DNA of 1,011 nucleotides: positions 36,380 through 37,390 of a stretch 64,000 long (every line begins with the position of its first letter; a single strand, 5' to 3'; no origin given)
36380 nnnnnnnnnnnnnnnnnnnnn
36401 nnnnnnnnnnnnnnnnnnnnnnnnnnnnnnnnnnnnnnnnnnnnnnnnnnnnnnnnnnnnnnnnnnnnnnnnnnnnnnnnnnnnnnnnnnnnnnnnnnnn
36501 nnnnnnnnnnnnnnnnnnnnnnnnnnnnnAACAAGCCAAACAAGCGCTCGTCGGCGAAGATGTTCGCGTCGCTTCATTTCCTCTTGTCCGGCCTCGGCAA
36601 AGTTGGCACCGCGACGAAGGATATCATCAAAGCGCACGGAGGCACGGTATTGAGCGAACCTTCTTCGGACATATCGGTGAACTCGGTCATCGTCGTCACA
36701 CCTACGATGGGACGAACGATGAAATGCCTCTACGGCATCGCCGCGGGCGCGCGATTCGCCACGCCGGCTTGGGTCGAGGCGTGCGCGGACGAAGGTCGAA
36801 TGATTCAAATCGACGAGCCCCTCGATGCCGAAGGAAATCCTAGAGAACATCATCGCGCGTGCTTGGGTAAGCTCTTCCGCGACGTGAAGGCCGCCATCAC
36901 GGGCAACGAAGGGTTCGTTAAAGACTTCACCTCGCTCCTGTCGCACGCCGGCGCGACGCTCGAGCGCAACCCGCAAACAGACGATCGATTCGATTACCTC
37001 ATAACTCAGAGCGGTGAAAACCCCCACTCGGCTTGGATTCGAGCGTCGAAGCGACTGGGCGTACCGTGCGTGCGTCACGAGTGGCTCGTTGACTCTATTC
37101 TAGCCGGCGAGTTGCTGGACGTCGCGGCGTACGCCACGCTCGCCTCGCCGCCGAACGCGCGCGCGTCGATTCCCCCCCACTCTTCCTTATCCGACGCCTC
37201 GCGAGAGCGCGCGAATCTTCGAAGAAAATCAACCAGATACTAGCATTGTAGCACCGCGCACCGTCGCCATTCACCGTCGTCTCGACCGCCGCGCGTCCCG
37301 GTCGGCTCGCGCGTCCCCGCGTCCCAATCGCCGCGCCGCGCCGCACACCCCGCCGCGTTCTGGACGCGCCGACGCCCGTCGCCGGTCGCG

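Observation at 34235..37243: Candidate MDC1-like checkpoint mediator in a green alga: a TQxF cluster plus C-terminal tandem BRCT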

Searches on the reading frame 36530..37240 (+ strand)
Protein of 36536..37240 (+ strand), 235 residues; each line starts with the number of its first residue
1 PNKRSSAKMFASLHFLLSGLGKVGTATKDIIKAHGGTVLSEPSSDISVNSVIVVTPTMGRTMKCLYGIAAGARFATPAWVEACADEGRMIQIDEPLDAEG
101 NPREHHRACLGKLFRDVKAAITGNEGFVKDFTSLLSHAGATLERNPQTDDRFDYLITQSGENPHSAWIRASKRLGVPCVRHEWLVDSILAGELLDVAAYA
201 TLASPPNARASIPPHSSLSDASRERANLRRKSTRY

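Call 6: search_solved_structures(query=window:36536-37240:+, max_evalue=10, show_alignments=3)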
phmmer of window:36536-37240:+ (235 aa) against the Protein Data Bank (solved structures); distinct sequences matched with E-value up to 10: 16.
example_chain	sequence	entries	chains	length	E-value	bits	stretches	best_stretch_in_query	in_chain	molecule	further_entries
6m14_B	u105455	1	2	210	0.00052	22.8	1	45-150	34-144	BRCA1-associated RING domain protein 1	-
2r1z_A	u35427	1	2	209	0.00079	22.3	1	45-150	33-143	BRCA1-associated RING domain protein 1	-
2nte_A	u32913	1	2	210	0.0008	22.2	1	45-150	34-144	BRCA1-associated RING domain protein 1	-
3fa2_A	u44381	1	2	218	0.00092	22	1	45-150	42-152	BRCA1-associated RING domain protein 1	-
7e8i_K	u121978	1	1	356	0.0052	19.6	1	45-149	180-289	BRCA1-associated RING domain protein 1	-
7lyc_N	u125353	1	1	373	0.0061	19.4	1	45-149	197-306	BRCA1-associated RING domain protein 1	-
1gzh_B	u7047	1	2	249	0.017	17.9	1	174-199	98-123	TUMOR SUPPRESSOR P53-BINDING PROTEIN 1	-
1kzy_C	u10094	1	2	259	0.019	17.7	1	174-199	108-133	TUMOR SUPPRESSOR P53-BINDING PROTEIN 1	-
5ecg_C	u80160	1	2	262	0.02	17.7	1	174-199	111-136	Tumor suppressor p53-binding protein 1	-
8off_Ea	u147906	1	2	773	0.034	16.9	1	45-149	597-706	BRCA1 associated RING domain 1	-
7p0j_A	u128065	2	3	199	0.19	14.5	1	123-200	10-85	DNA damage response protein Mdb1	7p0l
3pa6_A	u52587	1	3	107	1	12.1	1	121-199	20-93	Microcephalin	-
3ktf_A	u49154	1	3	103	1.2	11.8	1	121-199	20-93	Microcephalin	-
6g4q_B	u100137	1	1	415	1.5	11.5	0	15-38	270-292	Succinate--CoA ligase [ADP-forming] subunit beta, mitochondrial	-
2ebw_A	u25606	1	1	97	1.5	11.5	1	173-199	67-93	DNA repair protein REV1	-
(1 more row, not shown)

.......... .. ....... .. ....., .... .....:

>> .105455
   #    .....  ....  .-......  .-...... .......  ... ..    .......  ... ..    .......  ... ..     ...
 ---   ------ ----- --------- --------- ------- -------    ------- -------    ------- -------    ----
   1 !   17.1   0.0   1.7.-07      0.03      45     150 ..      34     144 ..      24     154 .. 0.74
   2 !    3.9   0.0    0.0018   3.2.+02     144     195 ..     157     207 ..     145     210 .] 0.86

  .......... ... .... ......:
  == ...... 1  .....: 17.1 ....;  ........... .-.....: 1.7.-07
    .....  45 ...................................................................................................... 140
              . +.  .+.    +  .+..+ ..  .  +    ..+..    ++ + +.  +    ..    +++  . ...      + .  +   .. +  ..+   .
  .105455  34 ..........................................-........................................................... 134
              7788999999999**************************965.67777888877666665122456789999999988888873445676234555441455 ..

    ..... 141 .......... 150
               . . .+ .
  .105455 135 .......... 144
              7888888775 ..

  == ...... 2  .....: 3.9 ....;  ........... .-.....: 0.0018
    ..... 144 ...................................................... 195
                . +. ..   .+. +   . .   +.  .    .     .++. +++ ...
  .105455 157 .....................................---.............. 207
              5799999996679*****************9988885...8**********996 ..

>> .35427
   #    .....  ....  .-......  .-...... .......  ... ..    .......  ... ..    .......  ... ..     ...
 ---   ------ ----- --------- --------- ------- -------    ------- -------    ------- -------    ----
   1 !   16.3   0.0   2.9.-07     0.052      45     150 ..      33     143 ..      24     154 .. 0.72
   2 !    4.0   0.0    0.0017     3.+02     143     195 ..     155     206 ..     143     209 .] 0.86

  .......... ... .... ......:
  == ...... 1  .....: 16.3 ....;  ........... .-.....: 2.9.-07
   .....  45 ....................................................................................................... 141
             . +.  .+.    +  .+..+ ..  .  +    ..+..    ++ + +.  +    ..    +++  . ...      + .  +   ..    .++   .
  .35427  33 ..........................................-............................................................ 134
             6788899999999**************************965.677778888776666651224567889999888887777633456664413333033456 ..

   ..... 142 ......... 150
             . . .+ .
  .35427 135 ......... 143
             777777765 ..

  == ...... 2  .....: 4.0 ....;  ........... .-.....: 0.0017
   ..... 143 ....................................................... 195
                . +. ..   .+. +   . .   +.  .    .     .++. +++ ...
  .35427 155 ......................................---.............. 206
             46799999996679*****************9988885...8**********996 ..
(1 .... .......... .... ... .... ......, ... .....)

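Call 9: find_homologous_proteins(query=window:36530-37150:+, max_evalue=0.01)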
Query window:36530-37150:+ (207 aa): 7 proteins with E <= 0.01 among 717 candidates.
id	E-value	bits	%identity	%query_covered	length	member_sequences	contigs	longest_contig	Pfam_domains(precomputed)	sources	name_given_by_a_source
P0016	1.2e-97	343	73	98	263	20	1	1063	PF18428.8,PF00533.34,PF16589.13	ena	-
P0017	2.0e-86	307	98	67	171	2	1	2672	PF18428.8,PF16589.13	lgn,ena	-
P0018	3.7e-86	306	69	95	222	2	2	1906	PF18428.8,PF00533.34,PF16589.13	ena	-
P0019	2.2e-72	261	78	69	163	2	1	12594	PF18428.8,PF16589.13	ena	-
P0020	3.1e-71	257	69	81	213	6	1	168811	PF18428.8,PF00533.34,PF16589.13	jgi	jgi:hypothetical protein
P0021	4.8e-62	227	70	70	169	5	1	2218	PF18428.8,PF00533.34,PF16589.13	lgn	-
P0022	1.0e-6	47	38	40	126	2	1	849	-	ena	-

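Call 52: search_solved_structures(query=A4, max_evalue=1)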
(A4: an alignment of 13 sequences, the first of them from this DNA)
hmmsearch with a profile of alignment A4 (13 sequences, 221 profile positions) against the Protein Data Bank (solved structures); distinct sequences matched with E-value up to 1: 83 (the best 60 are shown).
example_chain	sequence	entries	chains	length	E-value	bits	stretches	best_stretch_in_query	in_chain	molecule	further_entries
1kzy_C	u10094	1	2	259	1.3e-20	77.2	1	6-218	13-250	TUMOR SUPPRESSOR P53-BINDING PROTEIN 1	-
1gzh_B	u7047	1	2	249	1.3e-20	77.1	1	6-218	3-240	TUMOR SUPPRESSOR P53-BINDING PROTEIN 1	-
5ecg_C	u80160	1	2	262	1.3e-20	77.1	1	6-218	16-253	Tumor suppressor p53-binding protein 1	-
2vxc_A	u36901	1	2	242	2.1e-15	60.1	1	7-209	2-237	DNA REPAIR PROTEIN RHP9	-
2vxb_A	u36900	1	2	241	3.3e-15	59.5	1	8-209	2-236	DNA REPAIR PROTEIN RHP9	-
8off_Ea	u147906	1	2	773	3.3e-13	52.9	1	58-215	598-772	BRCA1 associated RING domain 1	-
2ing_X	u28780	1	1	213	1.1e-12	51.2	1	70-215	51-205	Breast cancer type 1 susceptibility protein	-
6m14_B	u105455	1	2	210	1.5e-12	50.8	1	59-215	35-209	BRCA1-associated RING domain protein 1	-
2r1z_A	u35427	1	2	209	1.8e-12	50.5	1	59-215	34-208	BRCA1-associated RING domain protein 1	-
2nte_A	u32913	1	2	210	1.8e-12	50.5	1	59-215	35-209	BRCA1-associated RING domain protein 1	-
1n5o_X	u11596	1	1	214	1.8e-12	50.5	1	70-215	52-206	Breast cancer type 1 susceptibility protein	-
4jlu_A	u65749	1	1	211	1.9e-12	50.4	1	70-215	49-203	Breast cancer type 1 susceptibility protein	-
3pxa_A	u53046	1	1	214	1.9e-12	50.4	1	70-215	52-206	Breast cancer type 1 susceptibility protein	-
1jnx_X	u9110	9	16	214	1.9e-12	50.4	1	70-215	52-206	BREAST CANCER TYPE 1 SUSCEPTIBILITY PROTEIN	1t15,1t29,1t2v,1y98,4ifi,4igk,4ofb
9qpx_A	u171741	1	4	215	2e-12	50.4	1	70-215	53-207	Breast cancer type 1 susceptibility protein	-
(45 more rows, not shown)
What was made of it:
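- Closest known: BRCA1 / BARD1 tandem BRCT. Different: These proteins score 24-27 bits lower than 53BP1 with the family profile (call 52).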

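Call 62: search_solved_structures(query=A5, max_evalue=0.01, show_alignments=2)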
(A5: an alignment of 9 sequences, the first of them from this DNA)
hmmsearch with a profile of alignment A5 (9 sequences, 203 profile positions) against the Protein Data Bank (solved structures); distinct sequences matched with E-value up to 0.01: 40.
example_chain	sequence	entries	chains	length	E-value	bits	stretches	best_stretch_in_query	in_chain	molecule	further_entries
6m14_B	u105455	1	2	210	1.4e-06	31.1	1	50-195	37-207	BRCA1-associated RING domain protein 1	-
2r1z_A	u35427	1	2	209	1.5e-06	31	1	50-190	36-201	BRCA1-associated RING domain protein 1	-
2nte_A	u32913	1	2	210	1.5e-06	31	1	50-190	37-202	BRCA1-associated RING domain protein 1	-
3fa2_A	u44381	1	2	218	1.7e-06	30.8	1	50-190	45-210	BRCA1-associated RING domain protein 1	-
5u6k_A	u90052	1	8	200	1.8e-06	30.8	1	6-202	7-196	DNA topoisomerase 2-binding protein 1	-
2vxc_A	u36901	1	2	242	2.6e-06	30.2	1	8-96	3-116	DNA REPAIR PROTEIN RHP9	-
2vxb_A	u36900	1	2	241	3.2e-06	29.9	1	9-96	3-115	DNA REPAIR PROTEIN RHP9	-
1gzh_B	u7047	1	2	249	5.6e-06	29.1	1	31-197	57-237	TUMOR SUPPRESSOR P53-BINDING PROTEIN 1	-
7e8i_K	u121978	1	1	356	7.4e-06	28.8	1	50-171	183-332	BRCA1-associated RING domain protein 1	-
1kzy_C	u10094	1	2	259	8.3e-06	28.6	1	32-197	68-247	TUMOR SUPPRESSOR P53-BINDING PROTEIN 1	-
7lyc_N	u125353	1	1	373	8.4e-06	28.6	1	50-171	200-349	BRCA1-associated RING domain protein 1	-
5ecg_C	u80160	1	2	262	8.7e-06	28.5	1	32-197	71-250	Tumor suppressor p53-binding protein 1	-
3sqd_A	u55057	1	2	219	1e-05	28.3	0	49-94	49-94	PAX-interacting protein 1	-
8off_Ea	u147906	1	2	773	1.1e-05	28.2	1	49-143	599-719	BRCA1 associated RING domain 1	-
3l40_A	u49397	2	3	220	2.1e-05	27.3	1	40-193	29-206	BRCT-containing protein 1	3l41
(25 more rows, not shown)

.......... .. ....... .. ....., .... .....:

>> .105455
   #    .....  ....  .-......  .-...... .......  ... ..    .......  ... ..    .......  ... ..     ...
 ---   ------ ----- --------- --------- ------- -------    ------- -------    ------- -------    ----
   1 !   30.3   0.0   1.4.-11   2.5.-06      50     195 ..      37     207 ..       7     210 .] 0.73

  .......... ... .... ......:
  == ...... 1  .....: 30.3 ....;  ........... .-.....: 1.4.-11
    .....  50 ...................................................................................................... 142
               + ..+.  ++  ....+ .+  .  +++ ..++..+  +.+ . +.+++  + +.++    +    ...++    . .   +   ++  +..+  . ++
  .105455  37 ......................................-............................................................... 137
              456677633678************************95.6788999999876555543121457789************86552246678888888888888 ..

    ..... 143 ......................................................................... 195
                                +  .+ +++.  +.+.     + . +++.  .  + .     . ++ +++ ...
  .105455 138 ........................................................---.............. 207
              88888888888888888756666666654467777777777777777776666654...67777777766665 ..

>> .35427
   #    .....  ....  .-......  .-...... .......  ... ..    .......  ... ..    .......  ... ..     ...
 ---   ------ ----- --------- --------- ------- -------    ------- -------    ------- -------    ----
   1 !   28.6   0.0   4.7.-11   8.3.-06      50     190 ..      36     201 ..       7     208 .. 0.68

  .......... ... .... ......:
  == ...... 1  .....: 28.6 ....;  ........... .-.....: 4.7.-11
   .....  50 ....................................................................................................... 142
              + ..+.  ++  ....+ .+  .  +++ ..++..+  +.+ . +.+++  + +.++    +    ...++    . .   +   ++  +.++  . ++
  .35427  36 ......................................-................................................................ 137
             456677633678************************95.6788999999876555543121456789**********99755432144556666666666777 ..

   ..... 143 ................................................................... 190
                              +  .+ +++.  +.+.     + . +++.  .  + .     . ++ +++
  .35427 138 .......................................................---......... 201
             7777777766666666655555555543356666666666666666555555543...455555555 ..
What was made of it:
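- The margins over Crb2, 53BP1 and TopBP1 are 1-2 bits (call 62). All the closest solved BRCT pairs belong to damage-response proteins (calls 52, 62).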
